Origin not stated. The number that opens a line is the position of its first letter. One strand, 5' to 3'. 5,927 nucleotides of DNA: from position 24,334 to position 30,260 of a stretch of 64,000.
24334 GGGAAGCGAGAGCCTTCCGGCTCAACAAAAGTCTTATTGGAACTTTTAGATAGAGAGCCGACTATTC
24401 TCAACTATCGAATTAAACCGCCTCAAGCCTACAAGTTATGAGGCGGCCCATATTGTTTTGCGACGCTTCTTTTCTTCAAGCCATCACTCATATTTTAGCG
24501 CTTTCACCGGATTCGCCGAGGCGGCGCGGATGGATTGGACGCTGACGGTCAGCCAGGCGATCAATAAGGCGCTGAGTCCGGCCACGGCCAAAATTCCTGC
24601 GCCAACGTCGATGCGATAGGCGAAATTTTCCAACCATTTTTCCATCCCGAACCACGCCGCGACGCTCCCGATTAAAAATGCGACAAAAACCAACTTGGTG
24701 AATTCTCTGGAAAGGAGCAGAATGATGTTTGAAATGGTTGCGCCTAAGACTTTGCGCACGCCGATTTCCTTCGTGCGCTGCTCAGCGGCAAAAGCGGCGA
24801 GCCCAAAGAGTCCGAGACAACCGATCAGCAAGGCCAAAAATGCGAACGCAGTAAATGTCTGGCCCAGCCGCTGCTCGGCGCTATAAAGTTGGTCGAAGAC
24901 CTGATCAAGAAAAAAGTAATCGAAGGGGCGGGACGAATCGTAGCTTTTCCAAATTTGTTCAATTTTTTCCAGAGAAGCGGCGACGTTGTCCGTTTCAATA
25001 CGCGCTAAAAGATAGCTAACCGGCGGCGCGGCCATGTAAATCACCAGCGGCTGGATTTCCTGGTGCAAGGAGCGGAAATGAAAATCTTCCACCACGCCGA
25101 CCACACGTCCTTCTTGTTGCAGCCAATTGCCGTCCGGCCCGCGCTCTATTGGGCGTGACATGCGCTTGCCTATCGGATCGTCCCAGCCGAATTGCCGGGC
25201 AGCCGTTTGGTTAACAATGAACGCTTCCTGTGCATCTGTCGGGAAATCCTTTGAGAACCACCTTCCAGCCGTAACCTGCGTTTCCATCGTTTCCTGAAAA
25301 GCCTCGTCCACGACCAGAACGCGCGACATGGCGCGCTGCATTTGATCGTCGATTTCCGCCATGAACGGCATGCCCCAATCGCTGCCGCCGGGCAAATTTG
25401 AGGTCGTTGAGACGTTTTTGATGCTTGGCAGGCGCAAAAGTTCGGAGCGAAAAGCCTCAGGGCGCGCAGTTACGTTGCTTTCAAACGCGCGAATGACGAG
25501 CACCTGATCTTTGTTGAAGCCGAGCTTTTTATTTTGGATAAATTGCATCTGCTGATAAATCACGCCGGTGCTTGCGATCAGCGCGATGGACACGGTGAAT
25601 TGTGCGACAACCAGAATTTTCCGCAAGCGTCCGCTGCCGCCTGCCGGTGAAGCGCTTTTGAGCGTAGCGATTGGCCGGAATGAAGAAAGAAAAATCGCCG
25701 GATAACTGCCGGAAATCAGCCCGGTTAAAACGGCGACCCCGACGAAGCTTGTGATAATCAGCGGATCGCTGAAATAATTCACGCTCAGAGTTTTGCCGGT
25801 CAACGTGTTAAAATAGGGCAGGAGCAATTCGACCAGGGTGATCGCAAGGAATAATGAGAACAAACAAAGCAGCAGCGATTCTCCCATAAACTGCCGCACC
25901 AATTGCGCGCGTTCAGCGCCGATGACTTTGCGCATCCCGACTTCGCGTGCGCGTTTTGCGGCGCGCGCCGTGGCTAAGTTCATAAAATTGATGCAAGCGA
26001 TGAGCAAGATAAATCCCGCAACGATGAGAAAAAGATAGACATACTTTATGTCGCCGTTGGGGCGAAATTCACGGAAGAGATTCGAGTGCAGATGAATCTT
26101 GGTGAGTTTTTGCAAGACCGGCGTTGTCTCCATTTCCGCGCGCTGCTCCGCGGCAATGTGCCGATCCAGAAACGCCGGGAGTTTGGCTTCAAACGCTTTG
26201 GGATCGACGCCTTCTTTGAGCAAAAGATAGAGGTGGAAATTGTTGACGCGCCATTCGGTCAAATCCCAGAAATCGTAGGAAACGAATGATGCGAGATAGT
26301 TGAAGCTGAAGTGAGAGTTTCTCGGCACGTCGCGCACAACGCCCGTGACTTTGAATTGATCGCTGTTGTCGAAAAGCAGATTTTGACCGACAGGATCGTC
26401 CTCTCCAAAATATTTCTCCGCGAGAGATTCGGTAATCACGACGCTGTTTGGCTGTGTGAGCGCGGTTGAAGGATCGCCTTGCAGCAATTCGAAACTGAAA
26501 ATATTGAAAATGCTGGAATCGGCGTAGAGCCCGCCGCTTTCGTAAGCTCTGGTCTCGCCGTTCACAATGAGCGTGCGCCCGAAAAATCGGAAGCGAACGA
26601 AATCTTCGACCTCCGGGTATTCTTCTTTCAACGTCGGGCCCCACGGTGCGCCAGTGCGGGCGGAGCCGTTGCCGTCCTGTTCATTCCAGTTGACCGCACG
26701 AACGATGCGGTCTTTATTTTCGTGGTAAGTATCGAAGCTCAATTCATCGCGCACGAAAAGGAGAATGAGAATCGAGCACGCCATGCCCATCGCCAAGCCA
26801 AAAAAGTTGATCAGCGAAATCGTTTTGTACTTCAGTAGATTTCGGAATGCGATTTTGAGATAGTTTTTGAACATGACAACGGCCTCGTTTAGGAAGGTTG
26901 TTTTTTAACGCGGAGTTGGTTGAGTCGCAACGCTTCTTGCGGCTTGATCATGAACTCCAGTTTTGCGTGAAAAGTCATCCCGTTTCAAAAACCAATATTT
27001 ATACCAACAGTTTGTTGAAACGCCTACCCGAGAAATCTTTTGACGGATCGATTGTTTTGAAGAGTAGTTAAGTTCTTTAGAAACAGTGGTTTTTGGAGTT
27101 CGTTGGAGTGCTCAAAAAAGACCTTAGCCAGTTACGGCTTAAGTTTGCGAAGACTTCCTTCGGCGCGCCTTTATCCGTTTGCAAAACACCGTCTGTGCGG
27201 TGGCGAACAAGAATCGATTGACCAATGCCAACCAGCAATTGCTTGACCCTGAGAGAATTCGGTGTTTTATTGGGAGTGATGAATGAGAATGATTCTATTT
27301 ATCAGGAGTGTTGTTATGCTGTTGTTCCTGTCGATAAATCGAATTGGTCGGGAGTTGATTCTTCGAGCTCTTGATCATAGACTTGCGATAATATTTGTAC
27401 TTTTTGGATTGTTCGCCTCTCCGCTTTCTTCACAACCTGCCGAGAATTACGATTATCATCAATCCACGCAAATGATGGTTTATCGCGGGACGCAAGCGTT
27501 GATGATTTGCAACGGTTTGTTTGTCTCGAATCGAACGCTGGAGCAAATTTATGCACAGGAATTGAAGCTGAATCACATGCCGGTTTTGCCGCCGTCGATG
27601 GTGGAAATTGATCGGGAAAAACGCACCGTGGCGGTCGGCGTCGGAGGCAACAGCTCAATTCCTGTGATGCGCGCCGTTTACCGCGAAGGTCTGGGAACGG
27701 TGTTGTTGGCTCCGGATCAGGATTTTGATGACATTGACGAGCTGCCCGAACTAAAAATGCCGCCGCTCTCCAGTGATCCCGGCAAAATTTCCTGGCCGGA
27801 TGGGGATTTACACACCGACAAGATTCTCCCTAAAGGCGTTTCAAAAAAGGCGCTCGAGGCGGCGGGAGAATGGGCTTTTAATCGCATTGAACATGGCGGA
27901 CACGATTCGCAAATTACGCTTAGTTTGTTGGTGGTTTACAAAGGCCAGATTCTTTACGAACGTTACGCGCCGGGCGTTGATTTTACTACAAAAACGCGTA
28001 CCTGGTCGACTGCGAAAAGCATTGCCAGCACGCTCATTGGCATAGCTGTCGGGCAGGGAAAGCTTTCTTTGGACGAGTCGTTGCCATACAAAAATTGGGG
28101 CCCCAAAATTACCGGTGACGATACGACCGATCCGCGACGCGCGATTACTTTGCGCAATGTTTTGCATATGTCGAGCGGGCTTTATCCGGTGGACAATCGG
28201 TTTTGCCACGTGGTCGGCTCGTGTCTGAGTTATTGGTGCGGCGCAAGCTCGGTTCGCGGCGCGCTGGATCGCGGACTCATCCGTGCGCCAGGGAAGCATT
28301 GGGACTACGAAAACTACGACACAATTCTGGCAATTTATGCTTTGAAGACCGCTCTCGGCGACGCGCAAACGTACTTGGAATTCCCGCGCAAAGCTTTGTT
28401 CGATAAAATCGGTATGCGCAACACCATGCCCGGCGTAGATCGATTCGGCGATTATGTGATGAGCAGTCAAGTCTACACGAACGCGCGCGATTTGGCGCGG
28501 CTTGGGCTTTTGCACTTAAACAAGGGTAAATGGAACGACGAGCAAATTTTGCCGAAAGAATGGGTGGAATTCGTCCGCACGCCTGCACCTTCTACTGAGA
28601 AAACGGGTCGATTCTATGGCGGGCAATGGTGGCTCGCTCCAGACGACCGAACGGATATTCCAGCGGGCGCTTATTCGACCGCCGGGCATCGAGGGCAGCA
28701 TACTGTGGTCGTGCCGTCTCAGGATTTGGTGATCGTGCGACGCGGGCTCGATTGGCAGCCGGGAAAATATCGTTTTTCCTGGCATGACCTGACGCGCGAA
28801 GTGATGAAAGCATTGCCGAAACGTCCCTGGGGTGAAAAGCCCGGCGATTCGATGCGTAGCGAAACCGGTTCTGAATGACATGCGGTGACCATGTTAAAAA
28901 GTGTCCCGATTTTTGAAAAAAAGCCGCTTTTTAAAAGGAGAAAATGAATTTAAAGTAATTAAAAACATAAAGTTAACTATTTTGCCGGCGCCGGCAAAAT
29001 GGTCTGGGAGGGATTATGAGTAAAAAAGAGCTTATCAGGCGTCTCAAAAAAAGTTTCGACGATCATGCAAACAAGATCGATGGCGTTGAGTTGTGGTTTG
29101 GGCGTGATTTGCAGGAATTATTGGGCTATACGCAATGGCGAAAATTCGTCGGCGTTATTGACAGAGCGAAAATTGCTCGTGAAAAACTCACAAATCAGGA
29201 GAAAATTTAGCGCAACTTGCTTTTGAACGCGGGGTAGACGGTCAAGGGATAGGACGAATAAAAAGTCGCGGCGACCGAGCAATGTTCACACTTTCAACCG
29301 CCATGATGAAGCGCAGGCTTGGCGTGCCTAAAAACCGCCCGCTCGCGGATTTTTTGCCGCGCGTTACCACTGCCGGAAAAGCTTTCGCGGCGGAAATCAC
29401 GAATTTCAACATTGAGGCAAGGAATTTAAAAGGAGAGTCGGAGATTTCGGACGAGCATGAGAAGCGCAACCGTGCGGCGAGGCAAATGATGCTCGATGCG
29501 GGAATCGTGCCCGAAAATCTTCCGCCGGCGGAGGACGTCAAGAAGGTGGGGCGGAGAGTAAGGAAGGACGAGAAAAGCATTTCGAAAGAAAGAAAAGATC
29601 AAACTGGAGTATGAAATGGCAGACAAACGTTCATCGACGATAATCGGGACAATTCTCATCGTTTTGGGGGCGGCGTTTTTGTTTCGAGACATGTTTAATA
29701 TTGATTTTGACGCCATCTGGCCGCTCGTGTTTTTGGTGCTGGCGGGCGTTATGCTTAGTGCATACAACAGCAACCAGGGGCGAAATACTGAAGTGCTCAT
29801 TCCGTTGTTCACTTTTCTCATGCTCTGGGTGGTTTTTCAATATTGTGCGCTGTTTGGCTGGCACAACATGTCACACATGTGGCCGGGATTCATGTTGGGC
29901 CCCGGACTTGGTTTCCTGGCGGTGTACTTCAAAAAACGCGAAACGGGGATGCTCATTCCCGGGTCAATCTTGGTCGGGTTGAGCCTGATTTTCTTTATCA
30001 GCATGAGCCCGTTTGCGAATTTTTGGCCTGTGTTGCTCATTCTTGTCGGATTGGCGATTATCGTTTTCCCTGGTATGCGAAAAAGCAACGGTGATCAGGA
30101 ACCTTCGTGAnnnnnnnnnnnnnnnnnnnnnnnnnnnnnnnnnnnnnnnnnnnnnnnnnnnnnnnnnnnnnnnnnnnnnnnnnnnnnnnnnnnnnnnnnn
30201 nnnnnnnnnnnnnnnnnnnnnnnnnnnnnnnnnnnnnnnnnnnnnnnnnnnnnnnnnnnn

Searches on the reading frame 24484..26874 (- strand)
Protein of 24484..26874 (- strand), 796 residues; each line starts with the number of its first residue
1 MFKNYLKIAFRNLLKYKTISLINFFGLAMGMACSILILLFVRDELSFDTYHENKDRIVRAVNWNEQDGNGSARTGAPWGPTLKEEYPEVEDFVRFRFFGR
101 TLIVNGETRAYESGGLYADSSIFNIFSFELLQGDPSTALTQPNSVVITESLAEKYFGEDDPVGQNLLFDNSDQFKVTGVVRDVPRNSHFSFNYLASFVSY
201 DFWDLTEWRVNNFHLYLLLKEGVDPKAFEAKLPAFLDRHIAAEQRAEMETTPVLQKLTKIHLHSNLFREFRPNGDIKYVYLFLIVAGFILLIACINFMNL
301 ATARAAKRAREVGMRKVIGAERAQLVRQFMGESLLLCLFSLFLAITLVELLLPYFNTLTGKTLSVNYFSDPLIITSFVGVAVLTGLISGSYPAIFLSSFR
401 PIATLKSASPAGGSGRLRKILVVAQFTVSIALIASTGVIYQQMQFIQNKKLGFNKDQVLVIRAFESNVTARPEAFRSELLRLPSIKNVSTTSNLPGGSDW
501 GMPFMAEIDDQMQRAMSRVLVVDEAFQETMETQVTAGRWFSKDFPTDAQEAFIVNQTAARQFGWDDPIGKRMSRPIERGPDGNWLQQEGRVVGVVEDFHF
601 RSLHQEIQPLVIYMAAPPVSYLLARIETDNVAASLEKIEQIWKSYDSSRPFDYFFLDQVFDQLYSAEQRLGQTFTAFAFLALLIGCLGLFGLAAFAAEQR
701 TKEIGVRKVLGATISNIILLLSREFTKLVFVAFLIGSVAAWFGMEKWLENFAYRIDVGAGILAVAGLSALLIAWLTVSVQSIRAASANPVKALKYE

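Call 17: search_protein_families(library=pfam, proteins=[window:24484-26874:-], max_evalue=0.001)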
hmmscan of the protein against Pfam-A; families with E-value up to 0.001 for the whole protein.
window:24484-26874:- (796 aa): 2 families
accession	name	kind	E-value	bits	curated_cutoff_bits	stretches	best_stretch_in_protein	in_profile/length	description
PF12704.14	MacB_PCD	-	2.5e-34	119.8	27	2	20-233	1-205/207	MacB-like periplasmic core domain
PF02687.27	FtsX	-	4.2e-27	95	25.5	2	284-398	2-117/120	FtsX-like permease C-terminal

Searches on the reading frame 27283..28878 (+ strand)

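Call 17: search_protein_families(library=pfam, proteins=[window:27283-28878:+], max_evalue=0.001)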
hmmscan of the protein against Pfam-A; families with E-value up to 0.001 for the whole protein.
window:27283-28878:+ (531 aa): 1 family
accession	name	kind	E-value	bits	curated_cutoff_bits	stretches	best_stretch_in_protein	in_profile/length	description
PF00144.29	Beta-lactamase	-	4.3e-29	102.2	27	1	210-485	14-305/329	Beta-lactamase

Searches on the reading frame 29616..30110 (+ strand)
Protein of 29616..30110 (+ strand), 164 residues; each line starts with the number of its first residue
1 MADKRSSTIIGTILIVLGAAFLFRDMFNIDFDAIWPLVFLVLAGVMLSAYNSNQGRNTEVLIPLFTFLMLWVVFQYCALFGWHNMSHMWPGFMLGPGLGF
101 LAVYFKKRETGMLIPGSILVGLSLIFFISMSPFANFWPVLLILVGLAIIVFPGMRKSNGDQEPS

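Call 17: search_protein_families(library=pfam, proteins=[window:29616-30110:+], max_evalue=0.001)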
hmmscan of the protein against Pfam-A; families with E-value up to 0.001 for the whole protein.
window:29616-30110:+ (164 aa): 2 families
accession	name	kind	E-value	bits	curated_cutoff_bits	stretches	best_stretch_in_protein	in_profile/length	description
PF22570.1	LiaF-TM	-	1.3e-07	32.8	27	1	9-101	1-91/98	LiaF transmembrane domain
PF18917.5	LiaI-LiaF-like_TM1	-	6.8e-07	29.7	27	1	9-47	2-42/42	LiaI-LiaF-like transmembrane region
